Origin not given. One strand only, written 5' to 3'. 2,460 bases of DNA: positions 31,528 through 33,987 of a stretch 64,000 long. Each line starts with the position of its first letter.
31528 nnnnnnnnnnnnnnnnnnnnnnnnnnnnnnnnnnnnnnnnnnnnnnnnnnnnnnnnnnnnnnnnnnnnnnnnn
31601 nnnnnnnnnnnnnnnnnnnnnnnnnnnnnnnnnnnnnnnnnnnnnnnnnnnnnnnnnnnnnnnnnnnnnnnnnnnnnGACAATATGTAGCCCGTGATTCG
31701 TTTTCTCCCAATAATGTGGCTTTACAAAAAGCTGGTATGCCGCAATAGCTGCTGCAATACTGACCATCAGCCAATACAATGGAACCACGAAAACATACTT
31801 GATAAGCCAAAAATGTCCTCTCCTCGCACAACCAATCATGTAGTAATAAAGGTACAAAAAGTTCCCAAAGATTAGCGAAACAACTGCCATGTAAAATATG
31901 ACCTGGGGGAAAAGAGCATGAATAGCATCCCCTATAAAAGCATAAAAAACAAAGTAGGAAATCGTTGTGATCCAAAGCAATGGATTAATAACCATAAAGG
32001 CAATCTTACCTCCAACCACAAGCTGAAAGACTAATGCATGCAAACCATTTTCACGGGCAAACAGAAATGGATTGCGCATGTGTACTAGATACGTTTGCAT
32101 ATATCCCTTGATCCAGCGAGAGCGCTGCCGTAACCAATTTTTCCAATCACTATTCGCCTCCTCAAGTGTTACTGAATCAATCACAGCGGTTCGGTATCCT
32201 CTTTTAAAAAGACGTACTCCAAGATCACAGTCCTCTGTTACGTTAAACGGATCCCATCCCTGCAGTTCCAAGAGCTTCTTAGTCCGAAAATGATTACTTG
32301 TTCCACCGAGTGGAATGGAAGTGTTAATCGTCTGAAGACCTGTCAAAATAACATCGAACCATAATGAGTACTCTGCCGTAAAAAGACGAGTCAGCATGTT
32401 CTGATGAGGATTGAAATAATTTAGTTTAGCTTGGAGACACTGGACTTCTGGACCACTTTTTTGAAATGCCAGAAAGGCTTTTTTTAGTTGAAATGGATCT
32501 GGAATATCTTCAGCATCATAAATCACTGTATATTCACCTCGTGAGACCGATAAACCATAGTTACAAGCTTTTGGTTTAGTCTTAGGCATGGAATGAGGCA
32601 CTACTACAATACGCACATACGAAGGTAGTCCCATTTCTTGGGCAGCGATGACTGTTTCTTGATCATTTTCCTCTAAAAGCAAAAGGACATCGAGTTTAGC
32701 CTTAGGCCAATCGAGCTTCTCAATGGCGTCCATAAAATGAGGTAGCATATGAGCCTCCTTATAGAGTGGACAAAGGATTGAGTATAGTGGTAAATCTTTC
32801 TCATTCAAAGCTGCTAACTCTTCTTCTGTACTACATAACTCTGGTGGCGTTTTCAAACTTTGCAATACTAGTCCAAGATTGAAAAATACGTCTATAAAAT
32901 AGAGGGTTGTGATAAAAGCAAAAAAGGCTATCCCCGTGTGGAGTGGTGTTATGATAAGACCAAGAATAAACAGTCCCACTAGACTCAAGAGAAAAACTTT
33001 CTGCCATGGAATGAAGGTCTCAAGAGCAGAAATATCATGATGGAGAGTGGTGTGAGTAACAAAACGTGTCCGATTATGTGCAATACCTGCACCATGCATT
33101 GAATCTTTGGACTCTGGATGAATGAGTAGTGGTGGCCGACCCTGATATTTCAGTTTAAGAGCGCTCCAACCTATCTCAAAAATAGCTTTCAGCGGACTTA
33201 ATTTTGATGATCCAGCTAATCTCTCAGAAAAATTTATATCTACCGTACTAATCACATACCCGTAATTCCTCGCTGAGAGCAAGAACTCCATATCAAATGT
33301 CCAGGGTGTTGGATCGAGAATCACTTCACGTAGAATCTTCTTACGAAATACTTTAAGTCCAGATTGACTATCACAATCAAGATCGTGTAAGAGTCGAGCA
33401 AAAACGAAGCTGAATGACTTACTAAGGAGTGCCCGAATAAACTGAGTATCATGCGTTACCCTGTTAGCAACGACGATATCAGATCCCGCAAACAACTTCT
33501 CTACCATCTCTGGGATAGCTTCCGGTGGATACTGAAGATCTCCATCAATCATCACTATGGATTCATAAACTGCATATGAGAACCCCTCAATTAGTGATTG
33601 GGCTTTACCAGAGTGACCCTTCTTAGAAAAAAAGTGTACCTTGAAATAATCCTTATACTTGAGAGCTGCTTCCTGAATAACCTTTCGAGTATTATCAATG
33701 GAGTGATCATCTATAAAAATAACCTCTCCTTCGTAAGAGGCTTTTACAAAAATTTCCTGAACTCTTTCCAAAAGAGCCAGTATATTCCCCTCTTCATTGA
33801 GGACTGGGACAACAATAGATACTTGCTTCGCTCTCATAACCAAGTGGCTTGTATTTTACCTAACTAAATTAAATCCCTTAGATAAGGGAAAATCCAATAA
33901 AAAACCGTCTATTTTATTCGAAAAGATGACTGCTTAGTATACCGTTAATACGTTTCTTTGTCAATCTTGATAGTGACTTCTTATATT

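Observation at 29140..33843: All-in-one 1567-aa polysaccharide synthase: GT2, processive QxxRW GT2, Wzx-like polytopic domain and GT4 in a single polypeptide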

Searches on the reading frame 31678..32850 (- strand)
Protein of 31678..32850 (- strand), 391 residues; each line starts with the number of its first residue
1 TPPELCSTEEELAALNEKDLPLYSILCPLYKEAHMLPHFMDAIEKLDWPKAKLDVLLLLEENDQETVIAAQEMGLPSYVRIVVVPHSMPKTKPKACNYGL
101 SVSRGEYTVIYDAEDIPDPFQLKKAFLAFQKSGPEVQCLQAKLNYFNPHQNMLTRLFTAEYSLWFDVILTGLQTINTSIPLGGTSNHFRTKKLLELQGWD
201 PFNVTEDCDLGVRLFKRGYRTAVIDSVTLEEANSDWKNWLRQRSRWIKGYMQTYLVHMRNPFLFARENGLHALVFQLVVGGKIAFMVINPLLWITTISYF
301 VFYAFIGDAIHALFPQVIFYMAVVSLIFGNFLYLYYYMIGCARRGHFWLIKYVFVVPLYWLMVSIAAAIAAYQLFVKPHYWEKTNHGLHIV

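Call 13: search_protein_families(library=ncbifam, proteins=[window:31678-32850:-], max_evalue=0.01)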
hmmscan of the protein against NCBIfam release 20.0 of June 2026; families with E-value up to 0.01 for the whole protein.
window:31678-32850:- (391 aa): 11 families
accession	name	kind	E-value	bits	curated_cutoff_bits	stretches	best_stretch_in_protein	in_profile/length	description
TIGR03030.1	CelA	equivalog_domain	4.5e-19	67.9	699.1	1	15-321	125-442/714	UDP-forming cellulose synthase catalytic subunit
TIGR03937.1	PgaC_IcaA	equivalog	1.5e-16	60.4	422.3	1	10-372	34-388/407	poly-beta-1,6-N-acetyl-D-glucosamine synthase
TIGR03111.1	glyc2_xrt_Gpos1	hypoth_equivalog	1.3e-14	53.8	363.95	1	17-369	45-402/439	TIGR03111 family XrtG-associated glycosyltransferase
NF008558.0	PRK11498.1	equivalog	1.3e-14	53.1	992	1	19-333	271-586/872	UDP-forming cellulose synthase catalytic subunit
NF041865.1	EpsU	equivalog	3.7e-12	46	700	1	23-364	41-376/394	exopolysaccharide biosynthesis GT2 family glycosyltransferase EpsU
NF053846.1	glyco_with_XrtP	equivalog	1.2e-08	34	520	1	151-385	195-436/440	XrtP-associated glycosyltransferase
TIGR03965.1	mycofact_glyco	equivalog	1e-05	24.6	280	1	20-246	73-296/467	mycofactocin biosynthesis glycosyltransferase MftF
NF041875.1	EPS_EpsD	equivalog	0.00016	21.2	370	1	24-245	2-222/325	exopolysaccharide biosynthesis glycosyltransferase EpsD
TIGR04242.1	nodulat_NodC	equivalog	0.00025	20.2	550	1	14-255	41-290/395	chitooligosaccharide synthase NodC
TIGR04283.1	glyco_like_mftF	equivalog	0.0016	18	182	1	24-226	2-180/221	TIGR04283 family arsenosugar biosynthesis glycosyltransferase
NF007482.0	PRK10073.1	equivalog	0.0048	16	423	1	20-119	5-100/334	glycosyltransferase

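Call 24: search_solved_structures(query=window:31678-32850:-, max_evalue=0.01)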
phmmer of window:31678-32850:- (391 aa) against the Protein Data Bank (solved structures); distinct sequences matched with E-value up to 0.01: 10.
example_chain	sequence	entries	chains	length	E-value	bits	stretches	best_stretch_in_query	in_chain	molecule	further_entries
7lby_A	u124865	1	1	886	9.1e-13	51.3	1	21-335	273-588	Cellulose synthase catalytic subunit [UDP-forming]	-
9b8v_E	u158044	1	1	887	9.1e-13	51.3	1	21-335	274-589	Cellulose synthase catalytic subunit [UDP-forming]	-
9fmv_A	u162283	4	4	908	9.6e-13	51.2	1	21-335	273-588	Cellulose synthase catalytic subunit [UDP-forming]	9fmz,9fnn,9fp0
5ej1_A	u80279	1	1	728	4.6e-11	45.7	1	15-327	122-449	Putative cellulose synthase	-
4hg6_A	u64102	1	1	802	5.3e-11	45.5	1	15-328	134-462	Cellulose Synthase Subunit A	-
4p00_A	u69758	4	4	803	5.3e-11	45.5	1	15-328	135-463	Cellulose Synthase A subunit | Cellulose Synthase subunit A | Putative cellulose synthase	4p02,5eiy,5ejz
9jma_A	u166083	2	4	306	0.00012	24.5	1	22-133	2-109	GalNAc(5)-diNAcBac-PP-undecaprenol beta-1,3-glucosyltransferase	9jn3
5hea_A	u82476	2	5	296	0.0016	20.9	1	22-152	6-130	Putative glycosyltransferase (GalT1)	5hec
6yv7_B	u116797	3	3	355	0.0018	20.7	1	21-116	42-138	Glycosyl transferase, family 2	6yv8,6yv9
6yv7_A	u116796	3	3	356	0.0018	20.7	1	21-116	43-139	Glycosyl transferase, family 2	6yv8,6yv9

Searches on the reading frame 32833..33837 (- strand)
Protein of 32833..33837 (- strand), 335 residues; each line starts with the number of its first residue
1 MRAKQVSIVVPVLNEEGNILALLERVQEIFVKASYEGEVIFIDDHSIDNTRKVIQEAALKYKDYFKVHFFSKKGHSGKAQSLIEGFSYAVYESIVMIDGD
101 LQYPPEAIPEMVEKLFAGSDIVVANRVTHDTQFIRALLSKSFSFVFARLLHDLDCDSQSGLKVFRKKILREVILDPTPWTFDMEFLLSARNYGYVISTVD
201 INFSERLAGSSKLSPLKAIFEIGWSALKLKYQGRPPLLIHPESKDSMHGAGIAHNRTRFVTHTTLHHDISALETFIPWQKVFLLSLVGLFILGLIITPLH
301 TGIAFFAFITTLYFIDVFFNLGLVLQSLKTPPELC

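Call 13: search_protein_families(library=ncbifam, proteins=[window:32833-33837:-], max_evalue=0.01)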
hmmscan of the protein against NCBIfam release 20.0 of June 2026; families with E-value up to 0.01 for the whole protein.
window:32833-33837:- (335 aa): 19 families
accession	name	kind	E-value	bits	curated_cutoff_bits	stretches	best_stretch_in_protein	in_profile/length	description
NF047588.1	GlcsyltransPgfSStrep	equivalog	3.2e-24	85.7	500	1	5-173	2-168/308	glycosyltransferase PgfS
NF007986.1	PRK10714.1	equivalog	1.9e-21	76.4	529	1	3-219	5-216/316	undecaprenyl-phosphate 4-deoxy-4-formamido-L-arabinose transferase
TIGR04182.1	glyco_TIGR04182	equivalog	8.7e-21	74.6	325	1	5-231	1-219/293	S-layer glycoprotein N-glycosyltransferase AglJ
TIGR03937.1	PgaC_IcaA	equivalog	5.4e-13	48.7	422.3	1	3-120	44-155/407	poly-beta-1,6-N-acetyl-D-glucosamine synthase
NF041391.1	DPhHxTase_Halo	equivalog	6.1e-12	45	375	1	34-231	22-210/213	dolichyl-phosphate hexose transferase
TIGR04283.1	glyco_like_mftF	equivalog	7.4e-10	38.8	182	1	6-120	1-101/221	TIGR04283 family arsenosugar biosynthesis glycosyltransferase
NF010496.0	PRK13915.1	equivalog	8.3e-09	34.9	262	1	3-121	30-148/307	glucosyl-3-phosphoglycerate synthase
TIGR03469.1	HpnB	hypoth_equivalog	3e-08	33.1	379.25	1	5-149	45-195/386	hopene-associated glycosyltransferase HpnB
NF041875.1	EPS_EpsD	equivalog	2.3e-07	30.5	370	1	6-132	1-121/325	exopolysaccharide biosynthesis glycosyltransferase EpsD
NF038302.1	EPS_HpsE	equivalog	1.4e-06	27.6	300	1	6-99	3-95/307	hormogonium polysaccharide biosynthesis glycosyltransferase HpsE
TIGR03111.1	glyc2_xrt_Gpos1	hypoth_equivalog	1.5e-06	27.3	363.95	1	5-123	50-164/439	TIGR03111 family XrtG-associated glycosyltransferase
NF045692.1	OglycostaseCruG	equivalog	1.7e-06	27.2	600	1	5-114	42-151/386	2'-O-glycosyltransferase CruG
NF058614.1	PPMAGASynPpgS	equivalog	6e-06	25.8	370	1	6-186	2-179/226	polyprenyl-phospho-N-acetylgalactosaminyl synthase PpgS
NF050050.1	ProtGlycPglI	equivalog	2.6e-05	23.8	500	1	6-138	4-131/306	GalNAc(5)-diNAcBac-PP-undecaprenol beta-1,3-glucosyltransferase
TIGR03965.1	mycofact_glyco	equivalog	2.9e-05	23.1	280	1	3-129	73-193/467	mycofactocin biosynthesis glycosyltransferase MftF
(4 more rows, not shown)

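Call 25: search_solved_structures(query=window:32833-33837:-, max_evalue=0.001)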
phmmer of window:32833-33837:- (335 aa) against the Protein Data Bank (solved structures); distinct sequences matched with E-value up to 0.001: 7.
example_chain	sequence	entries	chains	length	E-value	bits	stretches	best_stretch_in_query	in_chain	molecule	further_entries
5mlz_A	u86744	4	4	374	1.7e-22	83.4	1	3-224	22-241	Dolichol monophosphate mannose synthase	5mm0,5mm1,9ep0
9hwj_A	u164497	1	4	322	5.7e-17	65.3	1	3-215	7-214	Undecaprenyl-phosphate 4-deoxy-4-formamido-L-arabinose transferase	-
5ekp_C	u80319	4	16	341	1.6e-15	60.5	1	5-170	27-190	Uncharacterized glycosyltransferase sll0501 | Glycosyltransferase sll0501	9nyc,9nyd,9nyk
5eke_A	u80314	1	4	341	1.7e-15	60.5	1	5-170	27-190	Uncharacterized glycosyltransferase sll0501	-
9nye_A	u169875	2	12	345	1.7e-15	60.5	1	5-170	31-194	Glycosyltransferase sll0501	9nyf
9bhc_C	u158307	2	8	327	2e-15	60.2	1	4-217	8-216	Undecaprenyl-phosphate 4-deoxy-4-formamido-L-arabinose transferase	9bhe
8vxh_A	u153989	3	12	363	2.8e-15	59.8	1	4-217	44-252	Undecaprenyl-phosphate 4-deoxy-4-formamido-L-arabinose transferase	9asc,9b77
